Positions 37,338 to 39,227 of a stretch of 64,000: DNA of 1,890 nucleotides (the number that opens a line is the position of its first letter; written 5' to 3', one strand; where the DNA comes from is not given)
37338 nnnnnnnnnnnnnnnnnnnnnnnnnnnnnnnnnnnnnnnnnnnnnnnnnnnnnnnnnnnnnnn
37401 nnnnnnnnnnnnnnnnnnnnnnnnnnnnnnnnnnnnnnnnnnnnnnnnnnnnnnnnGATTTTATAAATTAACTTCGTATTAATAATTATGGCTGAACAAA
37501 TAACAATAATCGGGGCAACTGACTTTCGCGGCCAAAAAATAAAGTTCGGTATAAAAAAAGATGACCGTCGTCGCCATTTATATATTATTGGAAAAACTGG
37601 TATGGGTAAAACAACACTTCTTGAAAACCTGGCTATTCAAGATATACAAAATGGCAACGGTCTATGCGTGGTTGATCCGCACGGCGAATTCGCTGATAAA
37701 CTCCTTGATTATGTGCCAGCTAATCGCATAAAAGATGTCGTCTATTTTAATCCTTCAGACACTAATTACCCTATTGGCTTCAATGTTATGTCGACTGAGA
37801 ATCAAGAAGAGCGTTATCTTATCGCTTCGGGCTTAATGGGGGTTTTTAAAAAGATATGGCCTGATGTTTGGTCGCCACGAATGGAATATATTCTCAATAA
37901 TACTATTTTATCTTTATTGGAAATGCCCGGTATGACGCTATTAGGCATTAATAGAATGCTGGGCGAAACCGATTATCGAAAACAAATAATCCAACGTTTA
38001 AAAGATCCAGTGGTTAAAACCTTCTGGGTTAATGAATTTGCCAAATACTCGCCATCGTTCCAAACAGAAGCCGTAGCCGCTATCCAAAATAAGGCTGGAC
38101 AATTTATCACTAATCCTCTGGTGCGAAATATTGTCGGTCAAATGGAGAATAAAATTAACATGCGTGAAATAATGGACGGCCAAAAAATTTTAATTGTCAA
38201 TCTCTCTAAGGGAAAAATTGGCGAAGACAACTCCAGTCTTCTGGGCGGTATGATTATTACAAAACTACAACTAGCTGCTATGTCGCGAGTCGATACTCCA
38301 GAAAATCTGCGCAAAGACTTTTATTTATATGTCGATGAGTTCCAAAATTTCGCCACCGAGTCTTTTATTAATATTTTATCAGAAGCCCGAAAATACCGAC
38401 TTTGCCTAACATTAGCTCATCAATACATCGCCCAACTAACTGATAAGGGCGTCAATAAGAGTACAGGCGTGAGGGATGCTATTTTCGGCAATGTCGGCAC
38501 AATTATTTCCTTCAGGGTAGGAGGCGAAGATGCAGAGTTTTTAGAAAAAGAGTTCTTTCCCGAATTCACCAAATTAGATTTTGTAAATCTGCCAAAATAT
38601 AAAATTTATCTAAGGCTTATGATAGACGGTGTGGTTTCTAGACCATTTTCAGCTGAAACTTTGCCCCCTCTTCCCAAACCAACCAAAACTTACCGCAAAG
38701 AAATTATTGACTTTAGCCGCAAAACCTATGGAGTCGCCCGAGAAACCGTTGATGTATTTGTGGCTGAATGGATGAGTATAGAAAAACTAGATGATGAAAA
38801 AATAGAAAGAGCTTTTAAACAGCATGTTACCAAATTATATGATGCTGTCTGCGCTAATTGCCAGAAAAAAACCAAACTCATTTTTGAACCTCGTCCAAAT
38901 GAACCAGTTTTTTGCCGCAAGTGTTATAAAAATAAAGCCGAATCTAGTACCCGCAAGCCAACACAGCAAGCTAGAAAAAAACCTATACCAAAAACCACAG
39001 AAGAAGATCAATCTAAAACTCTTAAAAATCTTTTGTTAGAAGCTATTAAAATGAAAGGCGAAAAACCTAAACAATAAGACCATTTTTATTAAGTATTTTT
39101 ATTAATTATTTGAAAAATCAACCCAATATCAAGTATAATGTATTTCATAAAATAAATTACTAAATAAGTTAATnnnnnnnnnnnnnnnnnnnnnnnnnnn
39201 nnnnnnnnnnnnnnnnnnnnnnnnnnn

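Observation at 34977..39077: Sigma-r4 DNA-binding protein, single-pass membrane protein and HerA/FtsK-like ATPase with zinc ribbon: an uncharacterised three-gene module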

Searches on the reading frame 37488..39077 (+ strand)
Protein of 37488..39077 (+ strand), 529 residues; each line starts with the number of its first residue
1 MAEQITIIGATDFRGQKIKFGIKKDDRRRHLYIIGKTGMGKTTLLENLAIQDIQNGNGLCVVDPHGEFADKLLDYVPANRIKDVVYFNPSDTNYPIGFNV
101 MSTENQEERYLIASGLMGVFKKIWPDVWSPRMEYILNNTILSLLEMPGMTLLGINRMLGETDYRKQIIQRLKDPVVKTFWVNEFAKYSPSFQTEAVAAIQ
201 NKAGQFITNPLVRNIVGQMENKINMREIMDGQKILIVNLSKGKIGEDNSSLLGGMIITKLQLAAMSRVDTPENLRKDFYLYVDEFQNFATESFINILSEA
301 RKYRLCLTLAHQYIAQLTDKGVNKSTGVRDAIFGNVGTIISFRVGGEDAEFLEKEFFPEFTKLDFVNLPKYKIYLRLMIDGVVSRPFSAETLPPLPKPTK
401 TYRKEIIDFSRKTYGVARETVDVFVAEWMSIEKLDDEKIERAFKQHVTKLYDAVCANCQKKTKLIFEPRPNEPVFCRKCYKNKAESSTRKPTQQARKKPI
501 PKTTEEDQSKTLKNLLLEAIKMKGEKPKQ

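Call 3: search_protein_families(library=pfam, proteins=[window:37488-39077:+], max_evalue=0.1)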
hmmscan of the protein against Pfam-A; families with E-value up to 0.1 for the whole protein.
window:37488-39077:+ (529 aa): 13 families
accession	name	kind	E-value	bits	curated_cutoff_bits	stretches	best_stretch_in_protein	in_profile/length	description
PF10412.15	TrwB_AAD_bind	-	2.6e-12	46.8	20.5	1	22-344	9-310/387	Type IV secretion-system coupling protein DNA-binding domain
PF23477.1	zf_Tbcl_2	-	8.3e-11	41.8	27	1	449-483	2-36/37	Probable treble clef zinc finger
PF01935.23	DUF87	-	2.1e-09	38.3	23.2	1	17-241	11-203/220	Helicase HerA, central domain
PF12696.13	TraG-D_C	-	1.7e-06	28.4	22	1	279-353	3-73/126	TraM recognition site of TraD and TraG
PF13401.12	AAA_22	-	0.00017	22.3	27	1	27-52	4-29/130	AAA domain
PF20720.3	nSTAND3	-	0.00064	19.9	27.2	1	26-68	15-57/155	Novel STAND NTPase 3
PF13191.12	AAA_16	-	0.0035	18.3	32.6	1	26-49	22-45/167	AAA ATPase domain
PF13245.12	AAA_19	-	0.011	16.3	25.1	0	27-300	10-114/134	AAA domain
PF25199.1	nSTAND_NTPase5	-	0.015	15.5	34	1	23-76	36-90/145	Novel STAND NTPase 5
PF00005.33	ABC_tran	-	0.026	15.6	25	1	29-51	12-34/137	ABC transporter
PF05729.18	NACHT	-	0.044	14.1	26.7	1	31-49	3-21/167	NACHT domain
PF13173.12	AAA_14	-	0.085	13.3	27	0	29-53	3-27/129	AAA domain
PF00270.35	DEAD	-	0.086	13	26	0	28-68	14-57/167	DEAD/DEAH box helicase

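Call 4: search_protein_families(library=ncbifam, proteins=[window:37488-39077:+], max_evalue=0.1)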
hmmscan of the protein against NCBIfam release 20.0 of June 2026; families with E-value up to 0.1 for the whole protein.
window:37488-39077:+ (529 aa): 20 families
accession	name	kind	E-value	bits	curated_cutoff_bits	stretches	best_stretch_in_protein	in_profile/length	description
TIGR03743.1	SXT_TraD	subfamily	2.1e-15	56.2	366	2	22-67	169-214/636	conjugative transfer system coupling protein TraD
TIGR04272.1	cxxc_cxxc_Mbark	domain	2.1e-10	40.2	36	1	449-483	2-36/37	CxxC-x17-CxxC domain-containing protein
NF053655.1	CedD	equivalog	5e-10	38.7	600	1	9-80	202-273/527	DNA-translocating ATPase CedD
NF045973.1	conju_CD1115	equivalog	2.5e-09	36.5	250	2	23-107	19-101/442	VirD4-like conjugal transfer protein, CD1115 family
TIGR03754.1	conj_TOL_TraD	equivalog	5.2e-09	35.2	647.55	1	22-67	174-219/643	type IV conjugative transfer system coupling protein TraD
NF045975.1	VirB4_plasma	equivalog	3.1e-07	28.5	590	1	4-80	489-566/894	Mbov_0397 family ICE element conjugal transfer ATPase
TIGR02759.1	TraD_Ftype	equivalog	1e-06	27.9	521.35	2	255-344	386-473/566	type IV conjugative transfer system coupling protein TraD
NF041447.1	TrbC_conju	equivalog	2.3e-05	23.1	800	1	7-64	108-165/685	F-type conjugative transfer protein TrbC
NF041326.1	Bacteroid_MobC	subfamily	0.0011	17.4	900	1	280-356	460-533/655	conjugal transfer protein MobC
TIGR00929.1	VirB4_CagE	subfamily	0.0023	16.2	643.1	1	30-51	439-460/792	VirB4 family type IV secretion/conjugal transfer ATPase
NF040937.1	HerA_Thermprot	equivalog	0.0054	15.2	800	0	15-73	127-185/487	DNA double-strand break repair helicase HerA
NF000355.4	ribo_prot_ABC_F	equivalog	0.0055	15.6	380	1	13-58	327-368/499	ribosomal protection-like ABC-F family protein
NF008750.0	PRK11784.1-2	equivalog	0.015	14.4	241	1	27-54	138-165/346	tRNA 2-selenouridine(34) synthase MnmH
TIGR04234.1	seadorna_RNAP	equivalog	0.018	12.6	150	1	159-246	868-960/1144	RNA-directed RNA polymerase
NF000169.2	ABCF_Sal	exception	0.023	13.3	725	1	26-52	25-51/542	Sal family ABC-F type ribosomal protection protein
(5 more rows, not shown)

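Call 8: search_solved_structures(query=window:37488-39077:+, max_evalue=0.01, show_alignments=1)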
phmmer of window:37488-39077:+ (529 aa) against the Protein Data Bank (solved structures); distinct sequences matched with E-value up to 0.01: 3.
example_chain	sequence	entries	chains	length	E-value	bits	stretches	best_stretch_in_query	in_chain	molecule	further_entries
1gl6_A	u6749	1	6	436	4.6e-07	31.8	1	23-112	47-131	ATPASE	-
1e9r_A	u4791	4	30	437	4.7e-07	31.8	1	23-112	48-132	CONJUGAL TRANSFER PROTEIN TRWB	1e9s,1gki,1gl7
6sz9_A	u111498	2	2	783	0.001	20.8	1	3-67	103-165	IcmO (DotL)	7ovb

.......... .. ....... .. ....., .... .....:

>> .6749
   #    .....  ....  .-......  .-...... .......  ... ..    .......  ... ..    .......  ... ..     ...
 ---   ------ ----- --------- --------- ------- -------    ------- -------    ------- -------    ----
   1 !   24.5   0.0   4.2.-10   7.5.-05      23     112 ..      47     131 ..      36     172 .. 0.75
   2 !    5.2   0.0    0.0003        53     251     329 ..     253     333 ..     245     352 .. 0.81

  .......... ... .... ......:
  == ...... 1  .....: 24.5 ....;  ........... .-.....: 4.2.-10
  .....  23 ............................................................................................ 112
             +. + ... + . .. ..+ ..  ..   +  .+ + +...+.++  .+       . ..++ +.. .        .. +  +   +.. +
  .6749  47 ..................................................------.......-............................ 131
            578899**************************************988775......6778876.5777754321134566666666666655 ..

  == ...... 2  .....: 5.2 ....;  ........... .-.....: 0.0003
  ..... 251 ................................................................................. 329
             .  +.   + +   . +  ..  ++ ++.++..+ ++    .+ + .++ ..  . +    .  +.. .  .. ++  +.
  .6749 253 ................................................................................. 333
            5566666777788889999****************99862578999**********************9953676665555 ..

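Call 21: find_homologous_proteins(query=window:37488-39077:+)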
Query window:37488-39077:+ (529 aa): 8000 proteins with E <= 0.001 among 8000 candidates; the best 120 are listed.
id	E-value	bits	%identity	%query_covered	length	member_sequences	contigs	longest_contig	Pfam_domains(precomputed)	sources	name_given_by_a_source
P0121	0.0e+0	1051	88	99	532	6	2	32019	PF10412.16,PF01935.24,PF23477.2,PF12696.14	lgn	-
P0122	2.5e-250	849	71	99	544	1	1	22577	PF10412.16,PF01935.24,PF23477.2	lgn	-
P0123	2.9e-210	717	62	98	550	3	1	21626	PF10412.16,PF01935.24,PF23477.2,PF12696.14,PF27845.1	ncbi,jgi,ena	-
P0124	4.1e-210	717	63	94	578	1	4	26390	PF10412.16,PF23477.2,PF12696.14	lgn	-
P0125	4.3e-210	717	60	100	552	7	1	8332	PF10412.16,PF23477.2,PF12696.14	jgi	-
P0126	8.1e-210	716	63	93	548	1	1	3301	PF10412.16,PF23477.2,PF12696.14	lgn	-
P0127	4.2e-209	713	63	97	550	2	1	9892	PF10412.16,PF23477.2,PF12696.14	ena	-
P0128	1.8e-208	711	64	90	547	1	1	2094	PF10412.16,PF23477.2,PF12696.14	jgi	-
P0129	2.3e-208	711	61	99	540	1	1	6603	PF10412.16,PF23477.2,PF02534.21,PF12696.14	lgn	-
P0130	3.2e-208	710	66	91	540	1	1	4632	PF10412.16,PF23477.2,PF12696.14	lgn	-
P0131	3.4e-208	710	62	94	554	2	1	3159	PF10412.16,PF23477.2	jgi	-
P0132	5.6e-208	710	62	96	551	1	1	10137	PF10412.16,PF23477.2,PF12696.14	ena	-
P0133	1.6e-207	708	63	93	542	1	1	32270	PF10412.16,PF01935.24,PF23477.2,PF02534.21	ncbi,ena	-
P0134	2.1e-207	708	62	94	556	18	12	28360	PF10412.16,PF23477.2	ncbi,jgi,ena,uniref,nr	ncbi:MAG: hypothetical protein COX90_02745 [Candidatus Nealsonbacteria bacterium CG_4_10_14_0_2_um_f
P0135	2.1e-207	708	60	97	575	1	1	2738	PF10412.16,PF23477.2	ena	-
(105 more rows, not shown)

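Call 54: predict_structure(alignment_id=A2)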
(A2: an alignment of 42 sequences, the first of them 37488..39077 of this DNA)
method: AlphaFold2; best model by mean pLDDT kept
length: 529 residues; sequences in the alignment: 42
mean_pLDDT: 76.2   pTM: 0.73
mean pLDDT of the five models: 76.2, 75.2, 72.1, 67.7, 63.9
residues with pLDDT >= 90: 88; 70-90: 285; 50-70: 124; < 50: 32
segments of 3 or more residues with pLDDT < 50: 380-382, 489-507, 524-529
pLDDT, mean of each block of 10 residues (from residue 1): 72 76 73 79 90 93 89 95 91 80 77 82 76 90 87 85 89 90 82 80 75 67 86 92 65 82 85 89 82 72 87 67 60 71 65 62 62 59 62 84 95 87 76 65 59 84 79 81 66 35 48 66 47
secondary structure, 60 per line:
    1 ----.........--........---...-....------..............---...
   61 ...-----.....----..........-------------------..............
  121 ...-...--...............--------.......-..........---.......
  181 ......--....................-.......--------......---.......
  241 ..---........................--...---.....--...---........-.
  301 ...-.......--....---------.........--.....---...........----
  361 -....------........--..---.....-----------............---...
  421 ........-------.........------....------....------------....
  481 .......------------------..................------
elements in order: E5-13 E16-23 E31-34 H41-54 E58-63 H69-73 H78-83 E84-87 H107-123 H130-144 H153-159 H161-170 H174-186 H189-208 H210-216 H225-230 E234-238 H239-242 H246-269 E278-282 H291-298 H300-303 E305-311 H314-317 H327-335 E338-342 H346-356 H362-365 E372-379 E387-391 H403-414 H418-428 H436-444 E451-454 E461-464 H477-487 H506-523

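Call 58: search_solved_structures(query=A2, max_evalue=0.01, show_alignments=0)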
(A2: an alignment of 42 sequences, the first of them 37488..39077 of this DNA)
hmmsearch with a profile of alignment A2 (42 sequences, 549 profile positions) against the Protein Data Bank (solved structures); distinct sequences matched with E-value up to 0.01: 3.
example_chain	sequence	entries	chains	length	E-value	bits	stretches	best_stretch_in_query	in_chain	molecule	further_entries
1gl6_A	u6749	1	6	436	2.1e-07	33.1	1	26-71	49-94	ATPASE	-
1e9r_A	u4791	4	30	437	2.2e-07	33.1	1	26-71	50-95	CONJUGAL TRANSFER PROTEIN TRWB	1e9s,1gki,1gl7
6sz9_A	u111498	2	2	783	0.00017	23.5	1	7-70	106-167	IcmO (DotL)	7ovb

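Call 62: search_protein_families(library=padloc, proteins=[window:37488-39077:+], max_evalue=0.01)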
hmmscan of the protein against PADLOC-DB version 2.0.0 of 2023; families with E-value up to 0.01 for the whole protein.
window:37488-39077:+ (529 aa): 7 families
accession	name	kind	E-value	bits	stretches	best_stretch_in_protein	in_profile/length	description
PDLC04140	mad8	-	1.5e-15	55.5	1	7-352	5-262/314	mads_8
PDLC01055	HerA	-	1.3e-06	25.5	1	14-78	145-209/532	Type III coevolved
PDLC04103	HerA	-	5.6e-06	23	1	29-70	173-214/579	-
PDLC04105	HerA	-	5.9e-05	19.8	1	28-83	166-222/576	-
PDLC04244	PDC-M01A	-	0.0048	13.7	0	17-50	177-212/482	-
PDLC05079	PDC-S73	-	0.0068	13.2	0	24-63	187-226/752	-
PDLC00304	PtuA1|PtuA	-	0.0093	13.2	0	16-51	27-62/444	AAA ATPase domain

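Call 67: search_dna_similar(query=window:37488-39077:+, collection=plasmids, mode=protein, max_evalue=0.001, max_rows=12)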
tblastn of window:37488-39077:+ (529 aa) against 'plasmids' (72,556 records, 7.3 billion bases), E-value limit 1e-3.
Records with a match: 618; places in all: 634; records where one place covers at least 80% of the query: 2.
Best place of each record, by identity: <60% 618.
By first word of the organism name: Bacillus 294; Streptomyces 119; Staphylococcus 26; Clostridium 20; Sulfolobus 11; Haladaptatus 10; Natrinema 9; Lactobacillus 8; Cytobacillus 6; Priestia 5; and 66 more.
By predicted mobility (MOB-suite, as given by PLSDB): non-mobilizable 431; conjugative 129; mobilizable 58.
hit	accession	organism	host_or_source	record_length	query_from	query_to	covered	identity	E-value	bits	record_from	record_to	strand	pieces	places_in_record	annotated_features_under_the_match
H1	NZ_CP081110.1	Sulfitobacter mediterraneus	-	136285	5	389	73%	41.0%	1e-90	311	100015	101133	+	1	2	type IV secretion system DNA-binding domain-containing protein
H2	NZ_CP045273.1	Priestia megaterium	pure culture,Paper surface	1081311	10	389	68%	36.6%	6e-21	251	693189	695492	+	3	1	none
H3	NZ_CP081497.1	Streptomyces sp. BHT-5-2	whole organism,plant soil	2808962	15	388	71%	32.0%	3e-56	211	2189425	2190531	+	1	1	none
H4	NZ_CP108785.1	Embleya sp. NBC_00888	-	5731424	5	388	73%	30.9%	3e-58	216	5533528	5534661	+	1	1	none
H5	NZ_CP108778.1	Embleya sp. NBC_00896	-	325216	8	388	72%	30.9%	1e-56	212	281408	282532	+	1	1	type IV secretory system conjugative DNA transfer family protein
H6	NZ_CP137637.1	Niallia sp. XMNu-256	-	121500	8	448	83%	26.1%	1e-30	134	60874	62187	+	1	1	DUF87 domain-containing protein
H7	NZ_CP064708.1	Bradyrhizobium sp. 131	Acmispon strigosus,cell culture,root ...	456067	19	381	69%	30.7%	6e-48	186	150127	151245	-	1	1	type IV secretion system DNA-binding domain-containing protein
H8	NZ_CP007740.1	Bacillus methanolicus MGA3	soil sample, enrichment culture ...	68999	8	387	72%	29.3%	4e-35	147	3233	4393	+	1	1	DUF87 domain-containing protein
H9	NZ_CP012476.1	Shouchella clausii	-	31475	8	387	72%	29.1%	5e-36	150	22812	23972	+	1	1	DUF87 domain-containing protein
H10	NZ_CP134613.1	Streptomyces sp. ITFR-6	Ips typographus,whole organism,Ips ...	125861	34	479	84%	24.1%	7e-17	92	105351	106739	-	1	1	hypothetical protein | replication-relaxation family protein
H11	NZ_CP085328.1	Haladaptatus salinisoli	cell culture,saline soil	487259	13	381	70%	28.6%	1e-29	131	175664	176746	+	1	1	type IV secretion system DNA-binding domain-containing protein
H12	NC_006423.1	Sulfolobus islandicus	-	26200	8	360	67%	29.8%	4e-19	99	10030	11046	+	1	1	type IV secretion system DNA-binding domain-containing protein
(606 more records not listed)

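Call 68: get_annotated_region(hit=H1, flank=6000)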
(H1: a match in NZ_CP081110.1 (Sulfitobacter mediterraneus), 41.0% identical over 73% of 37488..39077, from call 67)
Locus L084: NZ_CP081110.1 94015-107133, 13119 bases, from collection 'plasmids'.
description: Sulfitobacter mediterraneus strain M342 plasmid unnamed1, complete sequence
organism: Sulfitobacter mediterraneus (NCBI taxid 83219)
taxonomy: Bacteria; Pseudomonadota; Alphaproteobacteria; Rhodobacterales; Roseobacteraceae; Sulfitobacter; Sulfitobacter mediterraneus
host: -; source: -; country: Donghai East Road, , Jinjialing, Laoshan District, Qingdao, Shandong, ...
typing (MOB-suite, as given by PLSDB): non-mobilizable
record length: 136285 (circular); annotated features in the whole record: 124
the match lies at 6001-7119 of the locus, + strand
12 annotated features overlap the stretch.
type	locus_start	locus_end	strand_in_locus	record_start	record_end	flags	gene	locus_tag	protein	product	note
CDS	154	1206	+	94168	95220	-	-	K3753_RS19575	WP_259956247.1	helix-turn-helix domain-containing protein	-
CDS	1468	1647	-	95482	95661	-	-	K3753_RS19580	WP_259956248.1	hypothetical protein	-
CDS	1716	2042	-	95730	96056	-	-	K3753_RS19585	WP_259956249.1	hypothetical protein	-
CDS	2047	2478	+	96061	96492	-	-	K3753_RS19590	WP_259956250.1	hypothetical protein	-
CDS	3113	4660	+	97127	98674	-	-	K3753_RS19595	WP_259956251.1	recombinase family protein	GO:0006310 - DNA recombination [Evidence IEA]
CDS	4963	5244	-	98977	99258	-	-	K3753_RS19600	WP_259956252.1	hypothetical protein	-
CDS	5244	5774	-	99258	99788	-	-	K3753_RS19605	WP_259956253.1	DUF3768 domain-containing protein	-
CDS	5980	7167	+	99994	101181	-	-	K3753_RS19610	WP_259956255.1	type IV secretion system DNA-binding domain-containing protein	-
CDS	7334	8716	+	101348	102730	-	-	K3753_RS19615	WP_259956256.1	transposase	GO:0006313 - DNA transposition [Evidence IEA]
CDS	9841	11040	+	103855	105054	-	-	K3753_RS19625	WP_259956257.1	IS91 family transposase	-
CDS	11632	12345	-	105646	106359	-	-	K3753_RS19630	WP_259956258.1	alpha/beta hydrolase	-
CDS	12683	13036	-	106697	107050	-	-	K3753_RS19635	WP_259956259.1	hypothetical protein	-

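Call 69: get_annotated_region(hit=H8, flank=6000)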
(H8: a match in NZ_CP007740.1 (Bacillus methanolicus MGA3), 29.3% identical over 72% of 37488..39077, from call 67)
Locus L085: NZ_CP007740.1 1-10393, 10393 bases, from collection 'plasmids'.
description: Bacillus methanolicus MGA3 plasmid pBM69, complete sequence
organism: Bacillus methanolicus MGA3 (NCBI taxid 796606)
taxonomy: Bacteria; Bacillota; Bacilli; Bacillales; Bacillaceae; Bacillus; Bacillus methanolicus; Bacillus methanolicus MGA3
host: -; source: soil sample, enrichment culture methanol as carbon source; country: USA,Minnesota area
typing (MOB-suite, as given by PLSDB): non-mobilizable
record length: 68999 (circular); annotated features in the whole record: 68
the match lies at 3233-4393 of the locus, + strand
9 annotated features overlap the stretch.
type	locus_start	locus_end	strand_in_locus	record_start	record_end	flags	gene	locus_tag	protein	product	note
CDS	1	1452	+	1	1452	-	-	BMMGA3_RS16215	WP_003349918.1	primase C-terminal domain-containing protein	-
CDS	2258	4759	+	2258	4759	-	-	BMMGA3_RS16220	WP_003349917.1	DUF87 domain-containing protein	-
CDS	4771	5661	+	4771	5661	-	-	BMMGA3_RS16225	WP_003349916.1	replication-relaxation family protein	-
CDS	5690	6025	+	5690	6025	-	-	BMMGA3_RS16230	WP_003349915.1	hypothetical protein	-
CDS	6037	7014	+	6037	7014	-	-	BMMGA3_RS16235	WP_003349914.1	conjugal transfer protein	-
CDS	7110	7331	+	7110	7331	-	-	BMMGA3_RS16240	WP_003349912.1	hypothetical protein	-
CDS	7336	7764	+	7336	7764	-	-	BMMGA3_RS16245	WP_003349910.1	conjugal transfer protein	-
CDS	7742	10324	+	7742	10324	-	-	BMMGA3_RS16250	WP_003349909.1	ATP-binding protein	-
CDS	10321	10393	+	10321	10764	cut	-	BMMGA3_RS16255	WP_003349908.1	hypothetical protein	-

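Call 73: get_annotated_region(hit=H5, flank=7000)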
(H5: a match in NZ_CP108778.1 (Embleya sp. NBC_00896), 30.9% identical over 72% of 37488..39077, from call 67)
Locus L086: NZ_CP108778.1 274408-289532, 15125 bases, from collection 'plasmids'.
description: Embleya sp. NBC_00896 plasmid unnamed2, complete sequence
organism: Embleya sp. NBC_00896 (NCBI taxid 2975961)
taxonomy: Bacteria; Actinomycetota; Actinomycetes; Kitasatosporales; Streptomycetaceae; Embleya; Embleya sp. NBC 00896
host: -; source: -; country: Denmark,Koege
typing (MOB-suite, as given by PLSDB): non-mobilizable
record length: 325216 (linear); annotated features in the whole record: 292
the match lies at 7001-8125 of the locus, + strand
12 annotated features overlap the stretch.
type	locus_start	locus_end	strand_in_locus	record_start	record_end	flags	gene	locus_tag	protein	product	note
CDS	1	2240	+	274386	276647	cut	-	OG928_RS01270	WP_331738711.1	hypothetical protein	-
CDS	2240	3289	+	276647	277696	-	-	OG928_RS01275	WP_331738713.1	PrgI family protein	-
CDS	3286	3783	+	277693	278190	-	-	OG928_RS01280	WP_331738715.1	XF1762 family protein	-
CDS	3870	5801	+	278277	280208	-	-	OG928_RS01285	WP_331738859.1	ATP-binding protein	-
CDS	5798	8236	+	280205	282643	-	-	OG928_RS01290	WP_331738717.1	type IV secretory system conjugative DNA transfer family protein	-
CDS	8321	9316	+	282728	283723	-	-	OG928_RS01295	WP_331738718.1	replication-relaxation family protein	-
CDS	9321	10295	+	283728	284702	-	-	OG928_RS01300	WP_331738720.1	NlpC/P60 family protein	-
CDS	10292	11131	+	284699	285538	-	-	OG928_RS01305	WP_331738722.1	hypothetical protein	-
CDS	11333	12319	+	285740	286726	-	-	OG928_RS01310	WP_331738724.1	hypothetical protein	-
CDS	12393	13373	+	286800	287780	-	-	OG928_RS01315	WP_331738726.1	hypothetical protein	-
CDS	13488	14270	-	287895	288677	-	-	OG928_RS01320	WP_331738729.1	helix-turn-helix domain-containing protein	-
CDS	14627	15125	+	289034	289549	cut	-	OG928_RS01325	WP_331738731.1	hypothetical protein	-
